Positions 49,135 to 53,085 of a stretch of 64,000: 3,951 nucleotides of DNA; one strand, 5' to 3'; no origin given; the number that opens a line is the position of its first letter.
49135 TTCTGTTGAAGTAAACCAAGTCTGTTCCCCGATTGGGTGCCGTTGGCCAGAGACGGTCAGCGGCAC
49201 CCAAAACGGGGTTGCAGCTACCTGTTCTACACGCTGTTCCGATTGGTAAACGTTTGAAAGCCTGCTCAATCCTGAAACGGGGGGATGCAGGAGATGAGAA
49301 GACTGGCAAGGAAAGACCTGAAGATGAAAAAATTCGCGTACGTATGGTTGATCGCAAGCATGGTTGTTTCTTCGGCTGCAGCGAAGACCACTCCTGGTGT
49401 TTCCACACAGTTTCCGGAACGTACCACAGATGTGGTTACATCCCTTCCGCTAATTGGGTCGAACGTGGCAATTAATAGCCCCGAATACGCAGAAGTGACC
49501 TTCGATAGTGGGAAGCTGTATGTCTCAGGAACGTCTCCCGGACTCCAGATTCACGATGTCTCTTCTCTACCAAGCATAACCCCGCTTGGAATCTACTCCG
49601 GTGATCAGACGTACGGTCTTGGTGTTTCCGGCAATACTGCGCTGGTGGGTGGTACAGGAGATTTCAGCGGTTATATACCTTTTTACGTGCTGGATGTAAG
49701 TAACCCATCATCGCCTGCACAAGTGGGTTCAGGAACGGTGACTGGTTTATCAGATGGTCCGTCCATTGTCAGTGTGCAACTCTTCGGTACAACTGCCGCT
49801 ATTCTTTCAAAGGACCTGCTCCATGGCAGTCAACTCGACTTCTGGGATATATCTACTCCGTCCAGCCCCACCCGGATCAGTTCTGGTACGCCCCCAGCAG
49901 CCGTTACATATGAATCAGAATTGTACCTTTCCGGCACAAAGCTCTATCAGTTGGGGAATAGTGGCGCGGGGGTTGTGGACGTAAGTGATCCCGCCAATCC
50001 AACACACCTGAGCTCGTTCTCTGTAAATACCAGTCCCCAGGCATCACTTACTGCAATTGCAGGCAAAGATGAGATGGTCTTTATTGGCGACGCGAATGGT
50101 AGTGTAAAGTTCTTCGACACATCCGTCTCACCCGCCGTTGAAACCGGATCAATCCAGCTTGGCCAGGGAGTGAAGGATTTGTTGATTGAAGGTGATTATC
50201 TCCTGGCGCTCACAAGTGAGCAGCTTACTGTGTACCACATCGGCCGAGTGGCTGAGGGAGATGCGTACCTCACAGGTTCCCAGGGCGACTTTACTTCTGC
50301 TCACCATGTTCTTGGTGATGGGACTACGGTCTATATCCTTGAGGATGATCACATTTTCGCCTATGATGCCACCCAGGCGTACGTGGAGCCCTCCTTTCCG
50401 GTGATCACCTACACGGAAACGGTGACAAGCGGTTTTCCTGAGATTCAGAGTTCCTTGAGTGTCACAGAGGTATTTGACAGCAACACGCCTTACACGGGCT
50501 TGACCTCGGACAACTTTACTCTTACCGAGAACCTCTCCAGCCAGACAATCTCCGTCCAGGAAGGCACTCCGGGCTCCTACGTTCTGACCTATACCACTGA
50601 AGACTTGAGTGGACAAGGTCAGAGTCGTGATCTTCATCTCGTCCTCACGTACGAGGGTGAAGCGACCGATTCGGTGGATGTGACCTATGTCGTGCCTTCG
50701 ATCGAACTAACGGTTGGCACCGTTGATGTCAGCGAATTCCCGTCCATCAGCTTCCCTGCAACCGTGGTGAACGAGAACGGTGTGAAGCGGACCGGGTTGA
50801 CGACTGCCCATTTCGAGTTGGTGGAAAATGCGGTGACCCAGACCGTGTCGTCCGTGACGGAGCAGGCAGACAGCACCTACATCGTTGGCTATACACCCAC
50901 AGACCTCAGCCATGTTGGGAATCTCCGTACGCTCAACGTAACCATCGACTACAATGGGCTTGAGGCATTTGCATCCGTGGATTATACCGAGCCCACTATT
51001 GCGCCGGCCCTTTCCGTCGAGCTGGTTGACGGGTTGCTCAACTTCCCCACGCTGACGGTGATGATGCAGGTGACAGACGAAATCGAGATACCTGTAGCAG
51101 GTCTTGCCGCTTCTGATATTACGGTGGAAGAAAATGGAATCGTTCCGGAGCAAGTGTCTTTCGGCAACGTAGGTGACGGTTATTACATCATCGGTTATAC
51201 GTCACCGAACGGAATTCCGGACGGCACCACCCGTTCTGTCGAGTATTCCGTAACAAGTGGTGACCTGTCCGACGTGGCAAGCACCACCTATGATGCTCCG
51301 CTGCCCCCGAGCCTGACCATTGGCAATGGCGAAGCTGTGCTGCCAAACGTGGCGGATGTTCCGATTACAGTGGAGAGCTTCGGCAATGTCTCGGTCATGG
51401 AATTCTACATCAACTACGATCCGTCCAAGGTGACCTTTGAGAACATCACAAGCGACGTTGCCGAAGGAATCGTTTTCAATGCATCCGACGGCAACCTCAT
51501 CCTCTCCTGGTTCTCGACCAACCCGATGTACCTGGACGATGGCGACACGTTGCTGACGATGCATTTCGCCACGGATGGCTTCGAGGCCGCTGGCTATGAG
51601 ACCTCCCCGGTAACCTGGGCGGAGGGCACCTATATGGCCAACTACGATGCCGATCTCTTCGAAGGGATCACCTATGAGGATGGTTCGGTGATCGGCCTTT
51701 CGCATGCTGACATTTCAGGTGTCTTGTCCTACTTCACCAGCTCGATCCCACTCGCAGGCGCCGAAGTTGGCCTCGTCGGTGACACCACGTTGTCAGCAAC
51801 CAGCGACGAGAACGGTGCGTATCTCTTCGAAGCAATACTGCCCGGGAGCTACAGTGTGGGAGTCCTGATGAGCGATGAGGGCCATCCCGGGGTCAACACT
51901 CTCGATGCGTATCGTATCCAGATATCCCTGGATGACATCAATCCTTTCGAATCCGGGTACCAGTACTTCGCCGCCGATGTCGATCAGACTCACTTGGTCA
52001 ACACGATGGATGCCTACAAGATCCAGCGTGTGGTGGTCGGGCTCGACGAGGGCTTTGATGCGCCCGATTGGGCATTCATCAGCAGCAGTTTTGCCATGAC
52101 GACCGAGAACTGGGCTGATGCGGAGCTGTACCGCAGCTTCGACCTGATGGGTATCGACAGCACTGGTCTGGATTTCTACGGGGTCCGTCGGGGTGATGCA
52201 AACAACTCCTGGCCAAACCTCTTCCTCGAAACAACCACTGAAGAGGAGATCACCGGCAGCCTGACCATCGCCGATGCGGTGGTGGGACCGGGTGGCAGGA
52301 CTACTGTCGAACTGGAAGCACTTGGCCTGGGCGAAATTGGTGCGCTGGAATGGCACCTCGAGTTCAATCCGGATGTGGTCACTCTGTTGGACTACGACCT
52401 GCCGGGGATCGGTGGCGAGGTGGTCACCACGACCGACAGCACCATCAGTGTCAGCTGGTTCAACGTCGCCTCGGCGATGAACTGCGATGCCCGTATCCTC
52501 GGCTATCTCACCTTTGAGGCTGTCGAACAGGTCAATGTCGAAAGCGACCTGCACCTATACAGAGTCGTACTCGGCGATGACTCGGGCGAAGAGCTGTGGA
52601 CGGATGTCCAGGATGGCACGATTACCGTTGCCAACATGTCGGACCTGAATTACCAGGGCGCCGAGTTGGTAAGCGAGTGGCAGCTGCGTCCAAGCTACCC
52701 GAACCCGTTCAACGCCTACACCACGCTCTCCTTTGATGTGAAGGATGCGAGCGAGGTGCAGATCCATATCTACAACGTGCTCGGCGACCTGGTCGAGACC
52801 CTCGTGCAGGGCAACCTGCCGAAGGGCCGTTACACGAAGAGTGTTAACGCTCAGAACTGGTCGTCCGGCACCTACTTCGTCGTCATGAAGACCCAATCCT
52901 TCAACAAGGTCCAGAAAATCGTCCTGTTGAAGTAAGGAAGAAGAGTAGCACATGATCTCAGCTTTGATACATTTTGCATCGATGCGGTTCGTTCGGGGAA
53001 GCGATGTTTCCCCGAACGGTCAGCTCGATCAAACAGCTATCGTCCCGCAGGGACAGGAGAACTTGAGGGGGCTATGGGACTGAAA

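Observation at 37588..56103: Tandem array of five paralogous giant T9SS cargo proteins carrying BOTH cohesin-like and dockerin-like modules plus LVIVD beta-propellers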

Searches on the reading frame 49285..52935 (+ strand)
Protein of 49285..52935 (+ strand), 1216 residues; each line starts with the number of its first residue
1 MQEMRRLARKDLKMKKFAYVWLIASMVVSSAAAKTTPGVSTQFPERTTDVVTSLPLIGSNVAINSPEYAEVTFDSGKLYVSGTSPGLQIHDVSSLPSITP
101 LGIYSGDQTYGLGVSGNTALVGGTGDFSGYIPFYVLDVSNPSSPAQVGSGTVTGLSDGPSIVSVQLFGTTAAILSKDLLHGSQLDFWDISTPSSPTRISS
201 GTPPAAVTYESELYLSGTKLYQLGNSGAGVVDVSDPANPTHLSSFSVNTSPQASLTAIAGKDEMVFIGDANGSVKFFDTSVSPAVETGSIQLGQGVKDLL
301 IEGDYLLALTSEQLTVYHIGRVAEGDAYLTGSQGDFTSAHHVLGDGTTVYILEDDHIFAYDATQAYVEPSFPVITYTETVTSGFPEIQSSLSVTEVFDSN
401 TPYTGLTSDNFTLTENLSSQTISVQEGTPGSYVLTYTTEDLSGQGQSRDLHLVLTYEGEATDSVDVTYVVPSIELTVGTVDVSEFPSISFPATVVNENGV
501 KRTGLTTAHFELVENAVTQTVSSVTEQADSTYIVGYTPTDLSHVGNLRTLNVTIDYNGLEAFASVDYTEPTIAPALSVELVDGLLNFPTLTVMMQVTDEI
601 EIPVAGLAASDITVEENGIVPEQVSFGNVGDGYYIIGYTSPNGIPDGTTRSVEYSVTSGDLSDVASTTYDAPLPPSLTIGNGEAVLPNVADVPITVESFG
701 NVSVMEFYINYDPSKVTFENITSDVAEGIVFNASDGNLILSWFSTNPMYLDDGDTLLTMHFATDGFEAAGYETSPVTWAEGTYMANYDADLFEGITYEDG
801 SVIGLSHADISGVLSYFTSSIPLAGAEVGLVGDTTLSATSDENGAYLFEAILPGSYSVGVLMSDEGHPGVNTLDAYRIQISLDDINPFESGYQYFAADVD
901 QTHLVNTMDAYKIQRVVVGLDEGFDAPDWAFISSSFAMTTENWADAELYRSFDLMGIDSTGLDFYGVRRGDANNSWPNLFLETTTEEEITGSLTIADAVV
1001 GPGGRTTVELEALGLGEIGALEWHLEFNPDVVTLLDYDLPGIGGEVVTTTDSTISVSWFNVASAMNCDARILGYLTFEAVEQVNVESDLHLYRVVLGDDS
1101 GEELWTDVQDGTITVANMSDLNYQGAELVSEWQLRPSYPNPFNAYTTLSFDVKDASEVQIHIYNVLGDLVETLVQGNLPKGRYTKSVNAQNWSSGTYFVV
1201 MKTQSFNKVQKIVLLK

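Call 4: search_protein_families(library=pfam, proteins=[window:49285-52935:+], max_evalue=0.1)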
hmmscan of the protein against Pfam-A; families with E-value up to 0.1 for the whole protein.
window:49285-52935:+ (1216 aa): 8 families
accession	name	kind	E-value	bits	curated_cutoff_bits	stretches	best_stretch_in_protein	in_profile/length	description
PF18962.6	Por_Secre_tail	-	3e-13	50.3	27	1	1138-1213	2-74/75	Secretion system C-terminal sorting domain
PF13620.12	CarboxypepD_reg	-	4.5e-07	30.5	32.3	1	810-860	2-54/82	Carboxypeptidase regulatory-like domain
PF00963.24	Cohesin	-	1e-05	26.2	24.1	1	691-731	17-55/139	Cohesin domain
PF08309.17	LVIVD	-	1.2e-05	25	20.2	1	133-149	23-39/42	LVIVD repeat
PF17210.9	SdrD_B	-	0.0008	20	29.7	1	825-862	26-66/112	SdrD B-like domain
PF13860.13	FlgD_ig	-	0.0027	18.1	27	1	1153-1203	20-75/79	FlgD Ig-like domain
PF13715.12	CarbopepD_reg_2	-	0.044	14.3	32.2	0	811-859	2-49/88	CarboxypepD_reg-like domain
PF17802.7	SpaA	-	0.091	13.4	23.1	0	822-858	15-56/91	Prealbumin-like fold domain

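Call 5: search_protein_families(library=ncbifam, proteins=[window:49285-52935:+], max_evalue=0.1)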
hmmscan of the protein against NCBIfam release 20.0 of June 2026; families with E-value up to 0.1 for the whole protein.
window:49285-52935:+ (1216 aa): 5 families
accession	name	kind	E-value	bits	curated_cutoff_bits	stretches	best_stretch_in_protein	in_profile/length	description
TIGR04183.1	Por_Secre_tail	domain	2.9e-09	36.8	23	1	1138-1213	2-70/72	T9SS type A sorting domain-containing protein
TIGR03436.1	acidobact_VWFA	subfamily_domain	1.8e-08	34.3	81.25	1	515-561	269-315/324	VWA domain-containing protein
NF038113.1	T9SSA_dep_M36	equivalog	1.8e-07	29.7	885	1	1133-1214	791-868/869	T9SS-dependent M36 family metallopeptidase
NF052323.1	T9SSA_dep_M6i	equivalog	2.7e-07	29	600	1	1138-1210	961-1033/1043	T9SS-dependent M6-like inactivated metalloprotease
NF033707.1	T9SS_sortase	equivalog_domain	0.0048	14.6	420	1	1137-1205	1001-1079/1095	type IX secretion system sortase PorU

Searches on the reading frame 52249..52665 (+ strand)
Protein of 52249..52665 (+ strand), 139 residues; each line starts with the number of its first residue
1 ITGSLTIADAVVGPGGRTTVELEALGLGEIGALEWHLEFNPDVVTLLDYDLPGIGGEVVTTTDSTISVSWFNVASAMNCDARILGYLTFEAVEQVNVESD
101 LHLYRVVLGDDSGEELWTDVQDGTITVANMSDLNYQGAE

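Call 77: search_protein_families(library=pfam, proteins=[window:52249-52665:+], max_evalue=10)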
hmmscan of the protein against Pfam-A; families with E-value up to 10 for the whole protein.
window:52249-52665:+ (139 aa): 1 family
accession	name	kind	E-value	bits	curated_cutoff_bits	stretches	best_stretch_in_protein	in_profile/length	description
PF00963.24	Cohesin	-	0.02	15.5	24.1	1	6-127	4-139/139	Cohesin domain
